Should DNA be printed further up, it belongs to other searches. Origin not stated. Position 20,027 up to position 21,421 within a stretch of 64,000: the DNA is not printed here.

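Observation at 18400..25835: Ten-gene operon linking a Qmo/Hdr-type membrane redox complex to sulfur-carrier proteins and an outer-membrane channel, with no AprAB/Sat/Dsr partner in view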

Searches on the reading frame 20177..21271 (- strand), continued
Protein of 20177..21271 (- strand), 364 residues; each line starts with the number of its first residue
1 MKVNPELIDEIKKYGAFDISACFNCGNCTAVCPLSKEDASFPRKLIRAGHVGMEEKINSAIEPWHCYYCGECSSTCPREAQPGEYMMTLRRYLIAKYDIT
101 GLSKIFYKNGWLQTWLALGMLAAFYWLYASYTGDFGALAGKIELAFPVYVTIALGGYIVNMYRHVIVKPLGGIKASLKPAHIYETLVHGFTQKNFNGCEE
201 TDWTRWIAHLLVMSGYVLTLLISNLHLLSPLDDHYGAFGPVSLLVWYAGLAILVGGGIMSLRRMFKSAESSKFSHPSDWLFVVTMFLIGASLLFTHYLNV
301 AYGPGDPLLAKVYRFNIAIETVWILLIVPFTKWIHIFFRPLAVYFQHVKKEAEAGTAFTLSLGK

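Call 79: find_encoding_contigs(protein=P0320, flank=8000, max_places=1)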
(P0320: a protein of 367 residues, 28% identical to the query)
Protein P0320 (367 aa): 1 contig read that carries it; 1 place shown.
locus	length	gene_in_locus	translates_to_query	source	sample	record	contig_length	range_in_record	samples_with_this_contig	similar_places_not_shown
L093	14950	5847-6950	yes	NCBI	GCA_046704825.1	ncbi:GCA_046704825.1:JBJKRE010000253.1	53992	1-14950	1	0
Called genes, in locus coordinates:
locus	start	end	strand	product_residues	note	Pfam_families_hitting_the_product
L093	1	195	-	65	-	?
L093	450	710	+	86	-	PF01206:TusA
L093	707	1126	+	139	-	PF02662:FlpD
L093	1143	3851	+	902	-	PF00890:FAD_binding_2 (weak), PF07992:Pyr_redox_2, PF12831:FAD_oxidored, PF14691:Fer4_20, PF01266:DAO, PF07992:Pyr_redox_2, PF13450:NAD_binding_8, PF13738:Pyr_redox_3, +12 more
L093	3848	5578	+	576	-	PF07992:Pyr_redox_2, PF00890:FAD_binding_2 (weak), PF01266:DAO (weak), PF12831:FAD_oxidored (weak), PF13450:NAD_binding_8 (weak), PF00037:Fer4 (weak), PF14697:Fer4_21, PF12838:Fer4_7, +4 more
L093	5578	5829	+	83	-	-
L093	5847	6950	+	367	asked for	PF12838:Fer4_7 (weak), PF13183:Fer4_8 (weak), PF13187:Fer4_9 (weak), PF13534:Fer4_17 (weak), PF02665:Nitrate_red_gam (faint)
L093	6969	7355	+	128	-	PF02635:DsrE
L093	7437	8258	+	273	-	PF13189:Cytidylate_kin2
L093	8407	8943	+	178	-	PF13686:DrsE_2, PF02635:DsrE (weak)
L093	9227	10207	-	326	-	PF01012:ETF, PF00766:ETF_alpha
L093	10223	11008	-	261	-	PF01012:ETF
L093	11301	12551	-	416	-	PF00109:ketoacyl-synt, PF02801:Ketoacyl-synt_C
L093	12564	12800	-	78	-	PF23297:ACP_SdgA_C, PF00550:PP-binding, PF14573:PP-binding_2 (weak)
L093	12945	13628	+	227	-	PF00072:Response_reg, PF00486:Trans_reg_C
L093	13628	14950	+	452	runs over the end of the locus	PF13581:HATPase_c_2 (faint), PF00512:HisKA, PF02518:HATPase_c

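Call 80: list_cluster_members(proteins=[window:20177-21271:-, window:18400-19590:-, window:23356-24645:-])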
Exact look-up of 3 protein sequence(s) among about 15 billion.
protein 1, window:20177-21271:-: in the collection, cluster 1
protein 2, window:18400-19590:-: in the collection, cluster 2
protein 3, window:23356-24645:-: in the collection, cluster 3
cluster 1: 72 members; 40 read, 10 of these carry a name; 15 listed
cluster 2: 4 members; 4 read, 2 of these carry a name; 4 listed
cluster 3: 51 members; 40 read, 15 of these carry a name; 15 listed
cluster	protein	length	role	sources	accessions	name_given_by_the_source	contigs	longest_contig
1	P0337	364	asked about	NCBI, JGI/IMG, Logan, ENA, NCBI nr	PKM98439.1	MAG: hypothetical protein CVU79_03030 [Elusimicrobia bacterium HGW-Elusimicrobia-3]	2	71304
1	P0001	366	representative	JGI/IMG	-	hypothetical protein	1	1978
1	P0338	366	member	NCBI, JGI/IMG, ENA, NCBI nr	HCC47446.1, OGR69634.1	MAG TPA: hypothetical protein DEQ38_04930 [Elusimicrobia bacterium] | MAG: hypothetical protein A2089_00890 [Elusimicrobia bacterium GWD2_63_28]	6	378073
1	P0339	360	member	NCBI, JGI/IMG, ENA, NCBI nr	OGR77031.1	MAG: hypothetical protein A2X32_07035 [Elusimicrobia bacterium GWC2_64_44]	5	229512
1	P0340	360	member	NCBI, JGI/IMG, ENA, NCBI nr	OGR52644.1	MAG: hypothetical protein A2049_05770 [Elusimicrobia bacterium GWA2_62_23]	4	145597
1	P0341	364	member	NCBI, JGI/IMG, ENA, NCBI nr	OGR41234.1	MAG: hypothetical protein A2X35_07505 [Elusimicrobia bacterium GWA2_61_42]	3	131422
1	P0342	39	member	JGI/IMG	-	hypothetical protein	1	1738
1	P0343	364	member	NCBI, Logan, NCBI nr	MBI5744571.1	MAG: 4Fe-4S dicluster domain-containing protein [Elusimicrobia bacterium] | 4Fe-4S dicluster domain-containing protein [Elusimicrobiota bacterium]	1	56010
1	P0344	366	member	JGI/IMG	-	ferredoxin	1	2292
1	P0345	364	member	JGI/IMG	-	ferredoxin/nitrate reductase gamma subunit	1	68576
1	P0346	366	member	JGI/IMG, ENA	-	-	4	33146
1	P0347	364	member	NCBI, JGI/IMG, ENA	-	-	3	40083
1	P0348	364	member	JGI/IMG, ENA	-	-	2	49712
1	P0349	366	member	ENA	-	-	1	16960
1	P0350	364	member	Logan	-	-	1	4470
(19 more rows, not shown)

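Call 81: search_protein_families(library=ncbifam, proteins=[P0244, P0245, P0258, P0264, P0268, P0270, P0278, P0306, P0321, P0327], max_evalue=1e-25)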
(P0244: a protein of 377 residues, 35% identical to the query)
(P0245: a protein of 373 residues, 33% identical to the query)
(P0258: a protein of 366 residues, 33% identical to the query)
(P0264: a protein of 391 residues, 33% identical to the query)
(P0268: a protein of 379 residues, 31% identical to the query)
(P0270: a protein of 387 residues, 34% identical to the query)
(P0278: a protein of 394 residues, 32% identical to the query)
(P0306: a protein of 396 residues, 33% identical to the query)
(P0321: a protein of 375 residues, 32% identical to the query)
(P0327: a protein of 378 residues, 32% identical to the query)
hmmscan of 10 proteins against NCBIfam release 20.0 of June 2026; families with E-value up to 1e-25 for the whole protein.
P0244 (377 aa): 1 family
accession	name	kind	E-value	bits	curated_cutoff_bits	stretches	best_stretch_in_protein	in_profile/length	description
NF038018.1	qmoC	equivalog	8.4e-50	170.2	300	1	9-365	5-360/360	quinone-interacting membrane-bound oxidoreductase complex subunit QmoC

P0245 (373 aa): 1 family
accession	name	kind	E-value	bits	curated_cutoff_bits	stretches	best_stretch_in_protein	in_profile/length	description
NF038018.1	qmoC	equivalog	3.5e-60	204.4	300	1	9-364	2-358/360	quinone-interacting membrane-bound oxidoreductase complex subunit QmoC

P0258 (366 aa): 1 family
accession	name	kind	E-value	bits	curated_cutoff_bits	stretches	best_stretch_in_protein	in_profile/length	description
NF038018.1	qmoC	equivalog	9.6e-64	216.1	300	1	6-347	2-358/360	quinone-interacting membrane-bound oxidoreductase complex subunit QmoC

P0264 (391 aa): 1 family
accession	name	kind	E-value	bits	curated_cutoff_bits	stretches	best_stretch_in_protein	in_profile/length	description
NF038018.1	qmoC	equivalog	5e-60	203.9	300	1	13-380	9-358/360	quinone-interacting membrane-bound oxidoreductase complex subunit QmoC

P0268 (379 aa): 1 family
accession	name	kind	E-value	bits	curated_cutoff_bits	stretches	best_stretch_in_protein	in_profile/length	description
NF038018.1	qmoC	equivalog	2.9e-77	260.6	300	1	16-371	2-359/360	quinone-interacting membrane-bound oxidoreductase complex subunit QmoC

P0270 (387 aa): 1 family
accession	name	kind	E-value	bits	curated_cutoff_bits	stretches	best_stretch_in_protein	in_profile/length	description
NF038018.1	qmoC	equivalog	9.8e-60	202.9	300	1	16-378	4-358/360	quinone-interacting membrane-bound oxidoreductase complex subunit QmoC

P0278 (394 aa): 1 family
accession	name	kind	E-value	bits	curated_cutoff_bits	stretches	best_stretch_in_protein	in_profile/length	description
NF038018.1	qmoC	equivalog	1.4e-51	176.1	300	1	13-375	8-358/360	quinone-interacting membrane-bound oxidoreductase complex subunit QmoC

P0306 (396 aa): 1 family
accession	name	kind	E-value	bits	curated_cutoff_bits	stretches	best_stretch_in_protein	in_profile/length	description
NF038018.1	qmoC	equivalog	7.8e-54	183.5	300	1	21-371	8-355/360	quinone-interacting membrane-bound oxidoreductase complex subunit QmoC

P0321 (375 aa): 1 family
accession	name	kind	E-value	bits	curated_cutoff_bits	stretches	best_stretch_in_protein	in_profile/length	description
NF038018.1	qmoC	equivalog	1.3e-39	136.7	300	1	11-356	7-357/360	quinone-interacting membrane-bound oxidoreductase complex subunit QmoC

P0327 (378 aa): 1 family
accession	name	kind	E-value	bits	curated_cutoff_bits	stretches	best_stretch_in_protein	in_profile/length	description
NF038018.1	qmoC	equivalog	1.2e-68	232.2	300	1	10-366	2-359/360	quinone-interacting membrane-bound oxidoreductase complex subunit QmoC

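Call 82: find_encoding_contigs(protein=P0261, flank=9000, max_places=1)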
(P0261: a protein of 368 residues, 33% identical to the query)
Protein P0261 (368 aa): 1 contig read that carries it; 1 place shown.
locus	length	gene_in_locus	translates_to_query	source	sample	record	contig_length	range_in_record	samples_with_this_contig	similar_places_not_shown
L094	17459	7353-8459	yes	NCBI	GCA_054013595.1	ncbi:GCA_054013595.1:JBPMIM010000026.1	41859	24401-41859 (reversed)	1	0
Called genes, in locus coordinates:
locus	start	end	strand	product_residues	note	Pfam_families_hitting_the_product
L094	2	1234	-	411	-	?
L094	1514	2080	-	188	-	PF01047:MarR (weak), PF08279:HTH_11 (weak), PF13404:HTH_AsnC-type, PF13412:HTH_24, PF01037:AsnC_trans_reg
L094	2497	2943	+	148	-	PF13686:DrsE_2 (faint), PF02635:DsrE (weak)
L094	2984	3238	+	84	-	PF01206:TusA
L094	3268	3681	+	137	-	PF02662:FlpD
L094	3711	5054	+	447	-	PF00890:FAD_binding_2 (weak), PF07992:Pyr_redox_2, PF12831:FAD_oxidored, PF13450:NAD_binding_8 (weak), PF13183:Fer4_8, PF13187:Fer4_9, PF00037:Fer4, PF07992:Pyr_redox_2, +10 more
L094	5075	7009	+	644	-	PF00890:FAD_binding_2 (weak), PF01266:DAO (weak), PF07992:Pyr_redox_2 (weak), PF12831:FAD_oxidored, PF12838:Fer4_7, PF13187:Fer4_9, PF13237:Fer4_10, PF14697:Fer4_21, +7 more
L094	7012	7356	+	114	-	-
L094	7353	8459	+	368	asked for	PF13183:Fer4_8, PF13187:Fer4_9 (weak), PF13237:Fer4_10 (weak), PF13534:Fer4_17, PF27541:CitB (weak)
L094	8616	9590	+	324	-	PF24034:DUF7343 (weak)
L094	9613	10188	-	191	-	PF00156:Pribosyltran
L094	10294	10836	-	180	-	PF01864:CarS-like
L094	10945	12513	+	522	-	PF23545:Zn_ribbon_HMPTM, PF04055:Radical_SAM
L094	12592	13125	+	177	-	PF01467:CTP_transf_like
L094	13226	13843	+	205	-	PF01035:DNA_binding_1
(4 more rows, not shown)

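Call 83: search_protein_families(library=pfam, proteins=[P0194, P0196, P0293, P0249], max_evalue=0.0001)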
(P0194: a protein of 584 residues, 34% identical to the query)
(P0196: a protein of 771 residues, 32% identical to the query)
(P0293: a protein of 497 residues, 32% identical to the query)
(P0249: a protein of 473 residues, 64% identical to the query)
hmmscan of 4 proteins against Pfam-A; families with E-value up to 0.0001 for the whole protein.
P0194 (584 aa): 7 families
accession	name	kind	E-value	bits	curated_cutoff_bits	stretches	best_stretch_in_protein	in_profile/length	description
PF13183.11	Fer4_8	-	9.5e-19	68.1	27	2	25-86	1-67/68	4Fe-4S dicluster domain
PF13534.11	Fer4_17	-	3.5e-17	63.1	22.2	2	387-446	2-61/61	4Fe-4S dicluster domain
PF13187.11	Fer4_9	-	3.2e-15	56.3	27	2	387-444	2-50/52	4Fe-4S dicluster domain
PF12838.12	Fer4_7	-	9.6e-13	48.8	27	2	29-87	2-52/52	4Fe-4S dicluster domain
PF13237.11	Fer4_10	-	1.4e-10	41.4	25.5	1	386-442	8-53/53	4Fe-4S dicluster domain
PF14697.11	Fer4_21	-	3.2e-05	24.4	35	0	386-443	7-53/59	4Fe-4S dicluster domain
PF25160.1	LdpA_Fe-S-bd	-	5.7e-05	23.3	27.6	0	68-86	23-41/49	LdpA Fe-S cluster-binding domain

P0196 (771 aa): 6 families
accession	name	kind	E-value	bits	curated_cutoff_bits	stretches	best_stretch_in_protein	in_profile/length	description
PF02754.22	CCG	-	3.1e-25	88.5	20.6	2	635-722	1-84/85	Cysteine-rich domain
PF13183.11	Fer4_8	-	3.2e-19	69.7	27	2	385-445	3-68/68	4Fe-4S dicluster domain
PF13534.11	Fer4_17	-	5.3e-12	46.5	22.2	2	386-445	1-60/61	4Fe-4S dicluster domain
PF13187.11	Fer4_9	-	4e-11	43.2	27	2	387-444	2-50/52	4Fe-4S dicluster domain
PF13237.11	Fer4_10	-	4.2e-10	39.8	25.5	1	385-442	7-53/53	4Fe-4S dicluster domain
PF12838.12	Fer4_7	-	3.5e-07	31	27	1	24-83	1-52/52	4Fe-4S dicluster domain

P0293 (497 aa): 8 families
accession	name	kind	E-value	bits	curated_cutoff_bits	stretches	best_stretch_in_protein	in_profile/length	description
PF13085.11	Fer2_3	-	4.3e-29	101.1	27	1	3-106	1-106/107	2Fe-2S iron-sulfur cluster binding domain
PF13183.11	Fer4_8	-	5.7e-11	43.2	27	1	144-211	4-68/68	4Fe-4S dicluster domain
PF12838.12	Fer4_7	-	2.6e-08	34.6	27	1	145-211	2-52/52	4Fe-4S dicluster domain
PF13534.11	Fer4_17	-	2.5e-07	31.6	22.2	1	145-211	2-60/61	4Fe-4S dicluster domain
PF13237.11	Fer4_10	-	2.6e-07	30.9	25.5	1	141-208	5-53/53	4Fe-4S dicluster domain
PF13187.11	Fer4_9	-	1.4e-06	28.7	27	1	145-210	2-50/52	4Fe-4S dicluster domain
PF00037.32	Fer4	-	8.1e-06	25.9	21.1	1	139-157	2-20/24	4Fe-4S binding domain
PF13484.11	Fer4_16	-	8.5e-06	26.9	30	1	145-209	2-65/66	4Fe-4S double cluster binding domain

P0249 (473 aa): 6 families
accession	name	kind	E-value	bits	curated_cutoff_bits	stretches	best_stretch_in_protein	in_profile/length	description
PF13183.11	Fer4_8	-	6.7e-10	39.8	27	1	144-203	2-66/68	4Fe-4S dicluster domain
PF13237.11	Fer4_10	-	1.5e-09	38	25.5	1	143-202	5-53/53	4Fe-4S dicluster domain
PF13187.11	Fer4_9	-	3.4e-09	37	27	1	146-205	1-51/52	4Fe-4S dicluster domain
PF13534.11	Fer4_17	-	2.6e-07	31.5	22.2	1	146-204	1-59/61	4Fe-4S dicluster domain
PF12838.12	Fer4_7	-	1.9e-06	28.7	27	1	147-205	2-52/52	4Fe-4S dicluster domain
PF00037.32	Fer4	-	2.8e-05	24.2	21.1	0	142-158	3-19/24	4Fe-4S binding domain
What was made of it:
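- On HdrABC-type heterodisulfide reductase, including sHdr: CCG is found fused to QmoC-type modules only in other superfamily members such as P0196 (call 83).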
